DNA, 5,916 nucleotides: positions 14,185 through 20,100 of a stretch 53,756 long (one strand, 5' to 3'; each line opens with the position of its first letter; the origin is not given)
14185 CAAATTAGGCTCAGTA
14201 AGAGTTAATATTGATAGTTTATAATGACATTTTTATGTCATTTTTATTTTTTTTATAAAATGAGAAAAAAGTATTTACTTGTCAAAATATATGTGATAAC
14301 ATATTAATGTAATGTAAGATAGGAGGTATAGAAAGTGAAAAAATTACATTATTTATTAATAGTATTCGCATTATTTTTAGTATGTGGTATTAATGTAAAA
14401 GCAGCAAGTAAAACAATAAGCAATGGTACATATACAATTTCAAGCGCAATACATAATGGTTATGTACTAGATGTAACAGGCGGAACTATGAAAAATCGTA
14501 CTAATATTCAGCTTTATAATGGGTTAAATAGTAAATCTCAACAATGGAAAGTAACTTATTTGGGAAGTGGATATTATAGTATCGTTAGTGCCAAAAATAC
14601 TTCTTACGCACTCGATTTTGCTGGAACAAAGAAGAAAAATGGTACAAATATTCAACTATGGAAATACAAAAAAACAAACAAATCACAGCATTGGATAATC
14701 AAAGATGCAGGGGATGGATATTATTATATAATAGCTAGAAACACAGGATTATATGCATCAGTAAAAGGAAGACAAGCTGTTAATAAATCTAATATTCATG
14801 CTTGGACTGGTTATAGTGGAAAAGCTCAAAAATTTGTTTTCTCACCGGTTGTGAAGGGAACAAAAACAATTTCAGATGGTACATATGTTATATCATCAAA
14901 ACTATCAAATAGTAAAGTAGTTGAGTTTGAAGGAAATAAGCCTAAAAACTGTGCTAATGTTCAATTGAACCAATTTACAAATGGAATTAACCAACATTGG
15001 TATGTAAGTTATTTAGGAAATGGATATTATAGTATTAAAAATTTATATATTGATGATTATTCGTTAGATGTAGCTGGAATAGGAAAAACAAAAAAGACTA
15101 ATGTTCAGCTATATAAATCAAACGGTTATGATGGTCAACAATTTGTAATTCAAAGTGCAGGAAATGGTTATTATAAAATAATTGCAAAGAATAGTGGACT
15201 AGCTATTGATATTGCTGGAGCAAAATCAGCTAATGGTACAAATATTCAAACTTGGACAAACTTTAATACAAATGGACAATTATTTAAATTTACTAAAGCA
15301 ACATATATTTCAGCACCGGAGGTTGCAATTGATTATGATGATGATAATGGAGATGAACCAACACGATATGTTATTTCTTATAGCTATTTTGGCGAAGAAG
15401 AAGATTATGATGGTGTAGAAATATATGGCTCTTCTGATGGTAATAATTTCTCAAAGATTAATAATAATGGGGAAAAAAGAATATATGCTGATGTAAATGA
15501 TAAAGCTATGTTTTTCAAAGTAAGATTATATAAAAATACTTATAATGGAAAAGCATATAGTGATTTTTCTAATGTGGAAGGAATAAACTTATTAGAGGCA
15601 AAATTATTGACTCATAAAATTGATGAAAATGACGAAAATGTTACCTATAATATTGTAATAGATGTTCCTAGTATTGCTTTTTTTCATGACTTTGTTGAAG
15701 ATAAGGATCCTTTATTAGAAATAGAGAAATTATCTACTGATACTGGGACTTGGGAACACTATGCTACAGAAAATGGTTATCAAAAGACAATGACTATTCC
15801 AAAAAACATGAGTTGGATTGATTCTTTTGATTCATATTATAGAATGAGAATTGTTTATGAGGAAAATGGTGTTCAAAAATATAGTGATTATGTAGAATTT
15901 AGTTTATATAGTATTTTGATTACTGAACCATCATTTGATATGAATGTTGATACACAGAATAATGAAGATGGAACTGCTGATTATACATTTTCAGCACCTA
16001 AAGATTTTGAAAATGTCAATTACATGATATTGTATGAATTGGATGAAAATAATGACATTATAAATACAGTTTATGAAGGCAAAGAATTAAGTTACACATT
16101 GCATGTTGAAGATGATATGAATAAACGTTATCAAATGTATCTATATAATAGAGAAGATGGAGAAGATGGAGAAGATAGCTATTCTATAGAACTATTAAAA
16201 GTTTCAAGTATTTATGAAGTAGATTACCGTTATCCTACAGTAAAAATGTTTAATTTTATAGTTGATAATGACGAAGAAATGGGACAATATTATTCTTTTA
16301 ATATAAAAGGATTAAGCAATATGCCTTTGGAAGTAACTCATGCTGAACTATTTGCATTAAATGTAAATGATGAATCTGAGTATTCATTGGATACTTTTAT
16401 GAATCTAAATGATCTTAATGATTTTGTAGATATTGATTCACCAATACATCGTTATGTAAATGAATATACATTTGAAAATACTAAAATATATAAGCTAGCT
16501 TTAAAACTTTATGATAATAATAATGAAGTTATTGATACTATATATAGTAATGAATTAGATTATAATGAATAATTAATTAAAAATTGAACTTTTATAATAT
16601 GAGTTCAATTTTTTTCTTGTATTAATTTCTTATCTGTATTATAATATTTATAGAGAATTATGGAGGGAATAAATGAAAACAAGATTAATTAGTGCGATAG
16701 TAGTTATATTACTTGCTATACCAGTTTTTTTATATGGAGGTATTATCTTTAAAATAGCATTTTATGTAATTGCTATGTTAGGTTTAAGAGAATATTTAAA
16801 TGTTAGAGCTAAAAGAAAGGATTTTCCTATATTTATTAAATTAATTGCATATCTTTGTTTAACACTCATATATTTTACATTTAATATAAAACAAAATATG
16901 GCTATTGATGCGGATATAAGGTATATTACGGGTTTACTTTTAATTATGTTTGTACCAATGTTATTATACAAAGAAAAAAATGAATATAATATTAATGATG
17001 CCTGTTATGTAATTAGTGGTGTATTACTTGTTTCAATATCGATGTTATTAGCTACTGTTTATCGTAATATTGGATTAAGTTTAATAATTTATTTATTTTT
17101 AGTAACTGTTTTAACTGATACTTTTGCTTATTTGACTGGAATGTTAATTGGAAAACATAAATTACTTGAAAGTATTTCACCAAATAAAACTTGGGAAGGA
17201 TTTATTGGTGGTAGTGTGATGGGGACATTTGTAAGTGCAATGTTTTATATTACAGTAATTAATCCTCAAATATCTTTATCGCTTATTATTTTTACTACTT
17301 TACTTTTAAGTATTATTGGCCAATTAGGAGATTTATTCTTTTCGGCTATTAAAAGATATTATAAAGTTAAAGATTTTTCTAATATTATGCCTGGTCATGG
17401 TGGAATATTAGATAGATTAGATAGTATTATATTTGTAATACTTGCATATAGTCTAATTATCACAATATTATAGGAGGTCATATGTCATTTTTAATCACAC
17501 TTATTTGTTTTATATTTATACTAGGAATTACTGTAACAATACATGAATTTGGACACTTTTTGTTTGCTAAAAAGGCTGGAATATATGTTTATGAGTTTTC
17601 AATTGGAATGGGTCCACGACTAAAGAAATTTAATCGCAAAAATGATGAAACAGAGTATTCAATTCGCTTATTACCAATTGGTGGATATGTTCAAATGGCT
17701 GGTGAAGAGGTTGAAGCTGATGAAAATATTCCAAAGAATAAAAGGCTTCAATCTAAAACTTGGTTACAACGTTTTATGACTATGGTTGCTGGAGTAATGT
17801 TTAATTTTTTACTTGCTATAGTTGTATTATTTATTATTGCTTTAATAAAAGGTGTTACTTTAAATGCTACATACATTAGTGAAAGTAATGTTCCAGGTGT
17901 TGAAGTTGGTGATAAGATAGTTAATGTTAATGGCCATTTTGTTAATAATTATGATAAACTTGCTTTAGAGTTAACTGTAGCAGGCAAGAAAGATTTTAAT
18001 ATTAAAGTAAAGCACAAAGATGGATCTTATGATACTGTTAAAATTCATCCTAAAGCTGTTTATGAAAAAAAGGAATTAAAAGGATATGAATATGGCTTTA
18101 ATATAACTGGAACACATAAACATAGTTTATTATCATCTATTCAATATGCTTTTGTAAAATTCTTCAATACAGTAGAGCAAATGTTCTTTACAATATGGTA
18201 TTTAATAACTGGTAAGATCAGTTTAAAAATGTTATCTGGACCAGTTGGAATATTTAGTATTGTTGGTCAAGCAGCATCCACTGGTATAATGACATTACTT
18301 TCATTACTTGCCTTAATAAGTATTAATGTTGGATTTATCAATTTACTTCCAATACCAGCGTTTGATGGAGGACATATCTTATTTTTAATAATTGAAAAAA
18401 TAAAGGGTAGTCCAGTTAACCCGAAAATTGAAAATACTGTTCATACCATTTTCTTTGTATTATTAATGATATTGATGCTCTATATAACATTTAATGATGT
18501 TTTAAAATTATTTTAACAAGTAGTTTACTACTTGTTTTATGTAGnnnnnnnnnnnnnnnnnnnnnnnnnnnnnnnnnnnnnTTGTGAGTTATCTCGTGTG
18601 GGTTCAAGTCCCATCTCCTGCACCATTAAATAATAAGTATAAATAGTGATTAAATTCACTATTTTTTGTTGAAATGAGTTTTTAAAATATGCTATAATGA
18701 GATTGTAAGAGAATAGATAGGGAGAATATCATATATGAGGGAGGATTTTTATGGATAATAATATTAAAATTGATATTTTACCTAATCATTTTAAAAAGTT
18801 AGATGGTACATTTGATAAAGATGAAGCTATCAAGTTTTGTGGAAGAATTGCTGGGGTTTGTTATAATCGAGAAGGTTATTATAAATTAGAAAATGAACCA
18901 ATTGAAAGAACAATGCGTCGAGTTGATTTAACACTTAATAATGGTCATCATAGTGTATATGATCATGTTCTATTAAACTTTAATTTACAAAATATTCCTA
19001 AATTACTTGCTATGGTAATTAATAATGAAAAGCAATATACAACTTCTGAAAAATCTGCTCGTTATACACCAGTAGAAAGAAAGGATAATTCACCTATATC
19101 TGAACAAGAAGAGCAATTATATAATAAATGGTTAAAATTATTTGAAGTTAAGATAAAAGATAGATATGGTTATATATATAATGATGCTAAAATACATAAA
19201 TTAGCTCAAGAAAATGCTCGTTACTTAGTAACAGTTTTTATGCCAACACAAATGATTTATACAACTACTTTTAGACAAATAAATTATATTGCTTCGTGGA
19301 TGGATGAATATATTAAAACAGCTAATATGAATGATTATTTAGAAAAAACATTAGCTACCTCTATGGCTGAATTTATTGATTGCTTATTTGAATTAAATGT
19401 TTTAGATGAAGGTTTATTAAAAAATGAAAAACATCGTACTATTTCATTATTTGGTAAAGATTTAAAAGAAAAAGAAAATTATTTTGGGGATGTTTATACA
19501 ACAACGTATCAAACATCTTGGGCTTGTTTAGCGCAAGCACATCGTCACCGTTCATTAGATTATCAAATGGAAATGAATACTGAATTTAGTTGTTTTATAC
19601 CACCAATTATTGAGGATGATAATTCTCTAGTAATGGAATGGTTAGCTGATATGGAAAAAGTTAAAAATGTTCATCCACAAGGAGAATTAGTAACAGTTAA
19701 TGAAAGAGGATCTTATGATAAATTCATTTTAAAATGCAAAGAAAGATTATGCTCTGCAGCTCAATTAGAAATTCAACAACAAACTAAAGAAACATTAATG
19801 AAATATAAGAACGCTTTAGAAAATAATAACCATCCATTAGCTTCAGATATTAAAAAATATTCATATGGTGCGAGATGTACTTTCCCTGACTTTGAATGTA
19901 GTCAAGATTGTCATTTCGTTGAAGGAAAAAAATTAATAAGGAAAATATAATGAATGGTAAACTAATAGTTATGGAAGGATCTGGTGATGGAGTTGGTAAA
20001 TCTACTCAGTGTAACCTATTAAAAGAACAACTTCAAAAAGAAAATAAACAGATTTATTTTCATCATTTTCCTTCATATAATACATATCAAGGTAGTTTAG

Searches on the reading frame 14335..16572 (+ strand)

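Call 4: search_protein_families(library=pfam, proteins=[window:14335-16572:+], max_evalue=0.001)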
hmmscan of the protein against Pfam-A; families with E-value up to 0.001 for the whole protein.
window:14335-16572:+ (745 aa): 2 families
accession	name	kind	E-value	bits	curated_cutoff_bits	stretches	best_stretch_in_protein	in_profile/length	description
PF14200.12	RicinB_lectin_2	-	2e-47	160.3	25.6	3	219-307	2-89/89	Ricin-type beta-trefoil lectin domain-like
PF00652.28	Ricin_B_lectin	-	1.7e-22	80.4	29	2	33-167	3-126/126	Ricin-type beta-trefoil lectin domain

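Call 5: search_protein_families(library=ncbifam, proteins=[window:14335-16572:+], max_evalue=0.001)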
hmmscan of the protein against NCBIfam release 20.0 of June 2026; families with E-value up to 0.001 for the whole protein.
window:14335-16572:+ (745 aa): 2 families
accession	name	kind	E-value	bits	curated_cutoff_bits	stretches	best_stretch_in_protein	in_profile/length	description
NF035929.1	lectin_1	subfamily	2.6e-09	35.9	800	1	186-315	763-881/886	lectin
NF035930.1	lectin_2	subfamily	3.4e-08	33.5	100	0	41-164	126-235/238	lectin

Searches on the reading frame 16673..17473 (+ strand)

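Call 34: search_protein_families(library=pfam, proteins=[window:16673-17473:+], max_evalue=0.00001)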
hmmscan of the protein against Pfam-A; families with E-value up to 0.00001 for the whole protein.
window:16673-17473:+ (266 aa): 1 family
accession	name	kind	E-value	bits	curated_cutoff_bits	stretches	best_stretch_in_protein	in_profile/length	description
PF01148.25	CTP_transf_1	-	4.3e-59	200.9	24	1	2-265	1-263/264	Cytidylyltransferase family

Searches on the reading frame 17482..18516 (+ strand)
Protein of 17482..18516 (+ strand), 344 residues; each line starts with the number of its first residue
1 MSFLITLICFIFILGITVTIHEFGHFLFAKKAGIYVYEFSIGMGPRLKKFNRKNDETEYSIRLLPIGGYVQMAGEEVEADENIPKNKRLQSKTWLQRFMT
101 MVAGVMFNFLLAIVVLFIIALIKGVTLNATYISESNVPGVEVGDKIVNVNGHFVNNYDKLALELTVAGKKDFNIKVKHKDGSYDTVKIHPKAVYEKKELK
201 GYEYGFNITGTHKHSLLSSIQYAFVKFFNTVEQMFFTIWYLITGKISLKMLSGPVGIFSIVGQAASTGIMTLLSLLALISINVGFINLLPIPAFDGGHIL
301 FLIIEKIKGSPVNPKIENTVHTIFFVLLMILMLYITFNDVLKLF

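Call 34: search_protein_families(library=pfam, proteins=[window:17482-18516:+], max_evalue=0.00001)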
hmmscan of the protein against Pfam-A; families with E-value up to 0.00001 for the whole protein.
window:17482-18516:+ (344 aa): 1 family
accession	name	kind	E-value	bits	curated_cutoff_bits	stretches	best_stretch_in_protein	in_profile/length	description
PF02163.28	Peptidase_M50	-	5.5e-66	222.5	27.2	1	10-331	2-221/221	Peptidase family M50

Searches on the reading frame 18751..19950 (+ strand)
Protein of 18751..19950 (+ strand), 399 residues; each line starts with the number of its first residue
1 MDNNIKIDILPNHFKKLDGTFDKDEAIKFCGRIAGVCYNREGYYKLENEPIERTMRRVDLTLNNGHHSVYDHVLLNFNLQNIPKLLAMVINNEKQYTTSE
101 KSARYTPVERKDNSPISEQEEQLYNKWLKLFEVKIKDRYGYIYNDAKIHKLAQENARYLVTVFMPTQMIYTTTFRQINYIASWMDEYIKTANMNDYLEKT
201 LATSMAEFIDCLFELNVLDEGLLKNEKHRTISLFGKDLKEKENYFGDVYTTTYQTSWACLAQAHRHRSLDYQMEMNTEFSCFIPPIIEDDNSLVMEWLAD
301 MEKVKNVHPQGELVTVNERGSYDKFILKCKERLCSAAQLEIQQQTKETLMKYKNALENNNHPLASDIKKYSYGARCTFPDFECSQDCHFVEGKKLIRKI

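Call 34: search_protein_families(library=pfam, proteins=[window:18751-19950:+], max_evalue=0.00001)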
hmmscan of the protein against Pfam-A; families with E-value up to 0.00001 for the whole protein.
window:18751-19950:+ (399 aa): 1 family
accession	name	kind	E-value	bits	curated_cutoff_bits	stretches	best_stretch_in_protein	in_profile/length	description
PF02511.20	Thy1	-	2.2e-15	57.4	24.8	1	26-176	9-157/191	Thymidylate synthase complementing protein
